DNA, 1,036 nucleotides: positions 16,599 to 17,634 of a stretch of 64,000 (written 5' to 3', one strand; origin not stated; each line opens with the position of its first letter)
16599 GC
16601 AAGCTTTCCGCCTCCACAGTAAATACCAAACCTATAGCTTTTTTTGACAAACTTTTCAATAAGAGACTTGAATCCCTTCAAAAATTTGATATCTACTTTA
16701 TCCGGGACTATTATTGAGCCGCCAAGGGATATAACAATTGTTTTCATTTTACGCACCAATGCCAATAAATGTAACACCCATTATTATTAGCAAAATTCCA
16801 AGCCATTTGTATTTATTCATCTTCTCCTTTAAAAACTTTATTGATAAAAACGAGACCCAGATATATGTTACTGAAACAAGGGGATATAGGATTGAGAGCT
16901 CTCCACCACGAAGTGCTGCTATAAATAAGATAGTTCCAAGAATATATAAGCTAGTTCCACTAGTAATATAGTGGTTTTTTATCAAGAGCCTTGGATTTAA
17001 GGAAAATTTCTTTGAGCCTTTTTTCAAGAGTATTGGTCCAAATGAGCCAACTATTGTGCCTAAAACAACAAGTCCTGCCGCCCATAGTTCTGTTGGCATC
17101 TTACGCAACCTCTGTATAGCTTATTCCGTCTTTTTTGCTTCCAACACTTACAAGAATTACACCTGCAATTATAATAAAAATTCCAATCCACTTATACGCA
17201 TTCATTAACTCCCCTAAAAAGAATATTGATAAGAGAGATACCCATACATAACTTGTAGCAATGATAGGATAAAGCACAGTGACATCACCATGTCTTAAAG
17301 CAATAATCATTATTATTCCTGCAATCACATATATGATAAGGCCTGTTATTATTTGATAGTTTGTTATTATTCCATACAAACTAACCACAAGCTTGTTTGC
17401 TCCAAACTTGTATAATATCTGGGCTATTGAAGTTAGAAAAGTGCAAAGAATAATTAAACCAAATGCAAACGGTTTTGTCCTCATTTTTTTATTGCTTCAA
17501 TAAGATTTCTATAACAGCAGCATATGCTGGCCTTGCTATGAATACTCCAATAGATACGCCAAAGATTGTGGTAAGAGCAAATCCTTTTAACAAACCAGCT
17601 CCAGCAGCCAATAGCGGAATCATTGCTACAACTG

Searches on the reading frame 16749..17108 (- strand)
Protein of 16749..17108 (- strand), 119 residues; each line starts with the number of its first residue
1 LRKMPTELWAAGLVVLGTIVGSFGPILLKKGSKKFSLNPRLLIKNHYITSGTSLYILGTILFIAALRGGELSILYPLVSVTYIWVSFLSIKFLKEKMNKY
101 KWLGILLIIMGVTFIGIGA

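Call 71: search_protein_families(library=pfam, proteins=[window:16749-17108:-], max_evalue=0.00001)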
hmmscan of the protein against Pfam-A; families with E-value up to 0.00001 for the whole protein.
window:16749-17108:- (119 aa): 1 family
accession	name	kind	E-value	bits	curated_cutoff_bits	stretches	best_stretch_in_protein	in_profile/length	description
PF00892.27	EamA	-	1.3e-09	38.9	28.2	1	13-115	37-133/135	EamA-like transporter family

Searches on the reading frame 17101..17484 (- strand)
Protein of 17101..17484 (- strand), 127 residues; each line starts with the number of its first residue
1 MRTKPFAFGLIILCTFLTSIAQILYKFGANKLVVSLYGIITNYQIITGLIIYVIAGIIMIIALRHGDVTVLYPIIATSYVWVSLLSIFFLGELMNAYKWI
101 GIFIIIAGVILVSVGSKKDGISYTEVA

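Call 71: search_protein_families(library=pfam, proteins=[window:17101-17484:-], max_evalue=0.00001)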
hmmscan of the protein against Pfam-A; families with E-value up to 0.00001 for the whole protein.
window:17101-17484:- (127 aa): 1 family
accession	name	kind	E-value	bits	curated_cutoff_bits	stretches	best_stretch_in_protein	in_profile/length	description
PF00892.27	EamA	-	1.6e-07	32.1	28.2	1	12-113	39-134/135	EamA-like transporter family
